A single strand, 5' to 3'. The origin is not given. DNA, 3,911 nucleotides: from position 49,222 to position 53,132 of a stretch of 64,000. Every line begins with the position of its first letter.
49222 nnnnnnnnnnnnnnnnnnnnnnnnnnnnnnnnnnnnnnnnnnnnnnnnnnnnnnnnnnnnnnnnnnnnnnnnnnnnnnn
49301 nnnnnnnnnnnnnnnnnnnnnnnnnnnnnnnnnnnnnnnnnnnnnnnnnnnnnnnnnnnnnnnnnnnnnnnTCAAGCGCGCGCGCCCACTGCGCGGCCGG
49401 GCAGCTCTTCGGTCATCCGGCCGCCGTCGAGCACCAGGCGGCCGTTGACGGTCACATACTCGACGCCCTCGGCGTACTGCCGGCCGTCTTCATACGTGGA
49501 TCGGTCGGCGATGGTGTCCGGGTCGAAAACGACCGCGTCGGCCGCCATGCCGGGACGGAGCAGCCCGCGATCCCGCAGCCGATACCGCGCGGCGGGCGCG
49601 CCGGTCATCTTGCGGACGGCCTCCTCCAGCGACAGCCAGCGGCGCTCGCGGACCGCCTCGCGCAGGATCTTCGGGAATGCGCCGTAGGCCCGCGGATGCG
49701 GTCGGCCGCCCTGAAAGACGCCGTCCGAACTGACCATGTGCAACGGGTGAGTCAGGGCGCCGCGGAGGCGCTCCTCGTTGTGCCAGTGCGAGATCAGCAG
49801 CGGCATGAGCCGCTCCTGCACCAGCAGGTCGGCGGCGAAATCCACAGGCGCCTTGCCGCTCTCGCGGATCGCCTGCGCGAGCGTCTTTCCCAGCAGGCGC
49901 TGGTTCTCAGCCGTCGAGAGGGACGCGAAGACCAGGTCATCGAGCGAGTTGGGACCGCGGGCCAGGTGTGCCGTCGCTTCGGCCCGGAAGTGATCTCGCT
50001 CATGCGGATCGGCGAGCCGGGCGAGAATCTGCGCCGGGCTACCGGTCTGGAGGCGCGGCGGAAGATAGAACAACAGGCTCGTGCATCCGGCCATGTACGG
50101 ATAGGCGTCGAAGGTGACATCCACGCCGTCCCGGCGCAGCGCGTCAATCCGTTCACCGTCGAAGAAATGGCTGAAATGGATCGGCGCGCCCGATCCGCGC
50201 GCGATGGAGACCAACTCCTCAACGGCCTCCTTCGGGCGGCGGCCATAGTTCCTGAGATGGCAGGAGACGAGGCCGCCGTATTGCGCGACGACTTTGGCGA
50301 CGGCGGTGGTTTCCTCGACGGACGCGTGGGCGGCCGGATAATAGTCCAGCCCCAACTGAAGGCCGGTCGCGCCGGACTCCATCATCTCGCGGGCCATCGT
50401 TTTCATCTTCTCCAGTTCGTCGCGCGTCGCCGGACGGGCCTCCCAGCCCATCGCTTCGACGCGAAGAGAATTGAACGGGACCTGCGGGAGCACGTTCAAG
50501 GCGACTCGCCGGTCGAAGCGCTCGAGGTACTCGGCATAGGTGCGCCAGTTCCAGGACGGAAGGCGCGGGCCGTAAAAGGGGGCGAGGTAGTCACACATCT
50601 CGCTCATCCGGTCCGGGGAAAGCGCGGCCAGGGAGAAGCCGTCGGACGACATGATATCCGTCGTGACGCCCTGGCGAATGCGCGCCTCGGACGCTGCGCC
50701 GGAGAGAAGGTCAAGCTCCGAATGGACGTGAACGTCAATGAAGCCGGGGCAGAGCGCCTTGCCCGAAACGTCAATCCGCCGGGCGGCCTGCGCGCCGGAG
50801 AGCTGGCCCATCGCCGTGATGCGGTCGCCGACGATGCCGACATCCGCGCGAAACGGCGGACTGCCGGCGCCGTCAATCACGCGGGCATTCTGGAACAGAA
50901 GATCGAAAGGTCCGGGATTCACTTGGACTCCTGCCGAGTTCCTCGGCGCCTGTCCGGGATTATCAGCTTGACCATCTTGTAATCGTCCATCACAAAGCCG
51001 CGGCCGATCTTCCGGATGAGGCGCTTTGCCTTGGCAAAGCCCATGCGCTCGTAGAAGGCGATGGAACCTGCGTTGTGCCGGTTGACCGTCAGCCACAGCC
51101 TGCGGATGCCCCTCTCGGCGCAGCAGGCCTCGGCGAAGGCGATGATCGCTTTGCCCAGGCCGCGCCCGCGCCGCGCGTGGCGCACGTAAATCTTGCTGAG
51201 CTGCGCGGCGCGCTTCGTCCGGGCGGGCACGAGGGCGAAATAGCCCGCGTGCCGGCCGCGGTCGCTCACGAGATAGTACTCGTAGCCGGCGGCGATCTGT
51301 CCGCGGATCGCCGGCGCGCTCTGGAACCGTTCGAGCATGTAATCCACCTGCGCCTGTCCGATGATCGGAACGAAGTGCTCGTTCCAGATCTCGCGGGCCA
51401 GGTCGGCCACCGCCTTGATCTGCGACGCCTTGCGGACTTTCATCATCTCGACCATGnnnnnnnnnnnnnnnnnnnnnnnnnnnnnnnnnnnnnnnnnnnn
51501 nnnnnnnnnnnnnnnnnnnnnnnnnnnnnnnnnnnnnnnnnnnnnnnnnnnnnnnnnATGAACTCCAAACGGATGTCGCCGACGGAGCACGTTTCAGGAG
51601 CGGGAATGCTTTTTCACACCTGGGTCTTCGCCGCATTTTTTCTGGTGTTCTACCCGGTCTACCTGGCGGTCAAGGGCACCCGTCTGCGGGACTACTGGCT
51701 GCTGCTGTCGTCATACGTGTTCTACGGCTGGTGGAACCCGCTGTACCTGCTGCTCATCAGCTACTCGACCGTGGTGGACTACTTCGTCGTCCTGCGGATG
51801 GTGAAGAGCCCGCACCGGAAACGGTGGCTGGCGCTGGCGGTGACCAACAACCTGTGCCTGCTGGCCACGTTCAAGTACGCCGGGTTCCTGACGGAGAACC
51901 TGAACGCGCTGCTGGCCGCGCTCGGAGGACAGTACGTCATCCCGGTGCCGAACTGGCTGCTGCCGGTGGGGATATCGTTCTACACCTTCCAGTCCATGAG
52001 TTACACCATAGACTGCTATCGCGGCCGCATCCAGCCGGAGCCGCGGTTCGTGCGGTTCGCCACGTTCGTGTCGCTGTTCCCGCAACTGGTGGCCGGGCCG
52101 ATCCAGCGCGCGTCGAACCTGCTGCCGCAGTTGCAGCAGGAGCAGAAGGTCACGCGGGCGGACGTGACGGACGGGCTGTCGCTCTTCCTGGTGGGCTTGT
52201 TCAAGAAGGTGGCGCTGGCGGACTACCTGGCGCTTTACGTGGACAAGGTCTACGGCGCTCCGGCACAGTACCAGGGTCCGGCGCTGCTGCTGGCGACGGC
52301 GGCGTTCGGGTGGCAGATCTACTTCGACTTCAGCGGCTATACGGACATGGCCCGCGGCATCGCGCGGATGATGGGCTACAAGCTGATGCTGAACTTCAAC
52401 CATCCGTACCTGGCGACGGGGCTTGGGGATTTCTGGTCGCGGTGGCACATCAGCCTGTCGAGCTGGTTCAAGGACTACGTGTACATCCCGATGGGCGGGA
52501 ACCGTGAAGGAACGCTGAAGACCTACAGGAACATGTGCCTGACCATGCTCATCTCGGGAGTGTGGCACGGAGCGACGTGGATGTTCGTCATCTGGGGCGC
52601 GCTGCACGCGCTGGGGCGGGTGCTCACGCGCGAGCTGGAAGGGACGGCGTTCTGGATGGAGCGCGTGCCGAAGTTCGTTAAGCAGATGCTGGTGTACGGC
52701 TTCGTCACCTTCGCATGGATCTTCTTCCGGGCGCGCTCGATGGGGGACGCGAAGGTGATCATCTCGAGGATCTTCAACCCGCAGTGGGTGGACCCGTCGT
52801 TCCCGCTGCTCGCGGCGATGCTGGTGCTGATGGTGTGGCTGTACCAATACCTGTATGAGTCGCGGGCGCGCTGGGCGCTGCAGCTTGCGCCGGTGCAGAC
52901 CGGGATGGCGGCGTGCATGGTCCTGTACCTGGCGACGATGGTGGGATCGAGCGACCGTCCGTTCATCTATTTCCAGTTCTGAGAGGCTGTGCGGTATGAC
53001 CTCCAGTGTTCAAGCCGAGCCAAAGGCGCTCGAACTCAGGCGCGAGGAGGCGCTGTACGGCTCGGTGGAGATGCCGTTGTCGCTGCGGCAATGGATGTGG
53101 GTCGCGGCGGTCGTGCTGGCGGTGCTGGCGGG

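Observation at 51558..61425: Eight-gene co-directional operon: MBOAT, SGNH-like partner, TolB-like propeller, two tandem paralogous lipoproteins (one with CBM-like module), FGE-domain lipoprotein, amidohydrolase-like enzyme. Candidate uncharacterised envelope glycan O-acylation/remodelling system.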

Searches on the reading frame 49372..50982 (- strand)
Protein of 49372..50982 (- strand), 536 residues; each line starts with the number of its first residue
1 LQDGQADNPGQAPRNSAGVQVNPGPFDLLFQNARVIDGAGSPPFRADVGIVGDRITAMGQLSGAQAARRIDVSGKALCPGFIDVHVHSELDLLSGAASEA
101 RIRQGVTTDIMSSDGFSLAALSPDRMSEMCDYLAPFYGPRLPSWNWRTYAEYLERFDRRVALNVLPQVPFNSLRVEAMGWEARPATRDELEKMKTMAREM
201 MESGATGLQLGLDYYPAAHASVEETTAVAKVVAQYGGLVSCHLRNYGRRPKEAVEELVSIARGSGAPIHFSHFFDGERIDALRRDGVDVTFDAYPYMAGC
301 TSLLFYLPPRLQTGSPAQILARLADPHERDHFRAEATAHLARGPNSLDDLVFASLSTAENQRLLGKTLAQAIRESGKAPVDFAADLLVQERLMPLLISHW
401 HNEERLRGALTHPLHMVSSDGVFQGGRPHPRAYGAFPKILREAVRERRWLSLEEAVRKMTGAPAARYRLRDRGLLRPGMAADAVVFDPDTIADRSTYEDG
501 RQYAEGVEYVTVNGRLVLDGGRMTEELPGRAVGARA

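Call 5: search_protein_families(library=pfam, proteins=[window:49372-50982:-], max_evalue=0.01)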
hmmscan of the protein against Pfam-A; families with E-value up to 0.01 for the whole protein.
window:49372-50982:- (536 aa): 2 families
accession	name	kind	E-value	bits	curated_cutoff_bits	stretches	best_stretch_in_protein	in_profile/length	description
PF07969.17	Amidohydro_3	-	9.6e-31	108.2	29.7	1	70-517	3-471/472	Amidohydrolase family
PF01979.26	Amidohydro_1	-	5.7e-11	42.7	25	2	416-517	246-345/345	Amidohydrolase family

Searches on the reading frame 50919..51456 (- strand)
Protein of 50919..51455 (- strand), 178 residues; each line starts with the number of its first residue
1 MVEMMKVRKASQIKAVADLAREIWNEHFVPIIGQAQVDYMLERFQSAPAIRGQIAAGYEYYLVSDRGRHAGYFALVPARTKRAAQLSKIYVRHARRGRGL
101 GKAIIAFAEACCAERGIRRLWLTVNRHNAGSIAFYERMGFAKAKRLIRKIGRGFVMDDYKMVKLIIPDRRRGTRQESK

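Call 5: search_protein_families(library=pfam, proteins=[window:50919-51456:-], max_evalue=0.01)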
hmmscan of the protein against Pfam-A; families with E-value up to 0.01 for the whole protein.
window:50919-51456:- (179 aa): 0 families

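Call 81: search_protein_families(library=pfam, proteins=[window:50919-51455:-], max_evalue=0.001)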
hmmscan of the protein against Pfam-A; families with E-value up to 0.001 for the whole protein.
window:50919-51455:- (178 aa): 6 families
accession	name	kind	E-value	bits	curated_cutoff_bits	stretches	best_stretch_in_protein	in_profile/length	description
PF00583.31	Acetyltransf_1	-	5e-17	62.7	20.7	1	47-140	27-116/116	Acetyltransferase (GNAT) family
PF13508.13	Acetyltransf_7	-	1.5e-12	48.1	27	1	58-141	3-83/84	Acetyltransferase (GNAT) domain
PF13673.13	Acetyltransf_10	-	1.7e-12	47.8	23.6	1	42-151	14-118/128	Acetyltransferase (GNAT) domain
PF13420.13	Acetyltransf_4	-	1.1e-07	32.4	24.3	1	55-145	46-139/155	Acetyltransferase (GNAT) domain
PF08445.16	FR47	-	3.9e-07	30.4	22.1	1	83-144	21-81/86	FR47-like protein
PF13302.13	Acetyltransf_3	-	1.6e-05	26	25.4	1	40-140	37-137/138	Acetyltransferase (GNAT) domain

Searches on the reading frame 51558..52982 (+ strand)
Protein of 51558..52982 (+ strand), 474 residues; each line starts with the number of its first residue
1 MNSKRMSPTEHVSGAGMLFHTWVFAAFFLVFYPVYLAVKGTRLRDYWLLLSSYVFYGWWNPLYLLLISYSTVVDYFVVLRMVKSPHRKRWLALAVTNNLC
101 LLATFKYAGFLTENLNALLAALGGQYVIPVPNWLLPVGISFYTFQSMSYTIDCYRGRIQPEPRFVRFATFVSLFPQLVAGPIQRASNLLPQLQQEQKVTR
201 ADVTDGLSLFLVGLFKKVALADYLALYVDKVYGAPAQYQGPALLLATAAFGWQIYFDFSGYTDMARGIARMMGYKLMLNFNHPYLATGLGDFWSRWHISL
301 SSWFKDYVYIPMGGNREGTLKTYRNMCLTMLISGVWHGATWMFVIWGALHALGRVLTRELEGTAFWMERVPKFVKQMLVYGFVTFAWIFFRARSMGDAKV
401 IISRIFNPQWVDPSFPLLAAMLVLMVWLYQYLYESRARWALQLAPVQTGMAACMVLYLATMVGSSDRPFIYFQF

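Call 5: search_protein_families(library=pfam, proteins=[window:51558-52982:+], max_evalue=0.01)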
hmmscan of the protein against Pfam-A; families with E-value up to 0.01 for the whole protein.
window:51558-52982:+ (474 aa): 2 families
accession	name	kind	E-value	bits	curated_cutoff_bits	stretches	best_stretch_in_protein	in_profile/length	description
PF03062.24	MBOAT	-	4.4e-23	82.5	27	1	162-353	79-290/337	MBOAT, membrane-bound O-acyltransferase family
PF13813.11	MBOAT_2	-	7.8e-08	32.9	25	1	280-342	5-69/85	Membrane bound O-acyl transferase family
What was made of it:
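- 51606..52982 (+): g1: MBOAT-family membrane O-acyltransferase of the PatA/AlgI class (458 aa; alternative upstream ATG at 51558). Pfam MBOAT 4e-23 (call 5).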

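Call 7: search_protein_families(library=ncbifam, proteins=[window:51558-52982:+], max_evalue=0.01)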
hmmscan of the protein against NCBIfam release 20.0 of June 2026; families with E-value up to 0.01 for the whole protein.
window:51558-52982:+ (474 aa): 1 family
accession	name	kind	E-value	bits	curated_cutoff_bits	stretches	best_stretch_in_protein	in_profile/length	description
TIGR04091.1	LTA_dltB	equivalog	1.2e-42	146.5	375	1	28-386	13-367/380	D-alanyl-lipoteichoic acid biosynthesis protein DltB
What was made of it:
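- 51606..52982 (+): The nearest NCBIfam model is DltB, 1e-42 but below its cut-off (call 7).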

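Call 57: search_solved_structures(query=window:51606-52982:+, max_evalue=0.001, show_alignments=1)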
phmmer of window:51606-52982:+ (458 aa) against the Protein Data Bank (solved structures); distinct sequences matched with E-value up to 0.001: 2.
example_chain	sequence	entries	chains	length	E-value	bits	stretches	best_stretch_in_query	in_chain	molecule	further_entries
8jem_A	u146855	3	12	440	1.5e-27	100.1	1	120-341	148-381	Teichoic acid D-alanyltransferase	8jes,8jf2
6bug_C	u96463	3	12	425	1.5e-27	100.1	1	120-341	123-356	D-alanyl transfer protein DltB | Integral membrane protein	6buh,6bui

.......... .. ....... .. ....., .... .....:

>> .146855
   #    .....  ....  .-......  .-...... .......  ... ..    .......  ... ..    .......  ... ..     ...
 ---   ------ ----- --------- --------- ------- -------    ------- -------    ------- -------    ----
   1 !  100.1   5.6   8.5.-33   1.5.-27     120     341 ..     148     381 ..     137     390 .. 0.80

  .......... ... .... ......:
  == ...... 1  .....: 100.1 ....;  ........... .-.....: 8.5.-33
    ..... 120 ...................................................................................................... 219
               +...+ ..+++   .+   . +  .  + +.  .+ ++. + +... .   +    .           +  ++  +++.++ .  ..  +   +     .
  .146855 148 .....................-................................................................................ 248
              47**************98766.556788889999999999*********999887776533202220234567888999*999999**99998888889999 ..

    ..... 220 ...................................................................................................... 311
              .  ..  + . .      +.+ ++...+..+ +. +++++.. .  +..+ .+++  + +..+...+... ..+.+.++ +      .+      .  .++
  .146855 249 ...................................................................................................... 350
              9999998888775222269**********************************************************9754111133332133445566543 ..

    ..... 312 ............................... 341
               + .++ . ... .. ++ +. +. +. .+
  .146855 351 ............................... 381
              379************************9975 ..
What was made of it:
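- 51606..52982 (+): It aligns to the DltB structures 8jem and 6bug at 1.5e-27 through the WHG histidine (call 57).
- Closest known: DltB/DltD/DltX/DltA/DltC teichoic acid D-alanylation system. Same: DltB is the best-scoring MBOAT model and the best solved structure for g1 (calls 7, 57).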

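Call 86: search_protein_families(library=padloc, proteins=[window:51606-52982:+], max_evalue=0.001)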
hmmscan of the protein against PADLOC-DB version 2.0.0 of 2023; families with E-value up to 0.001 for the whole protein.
window:51606-52982:+ (458 aa): 0 families
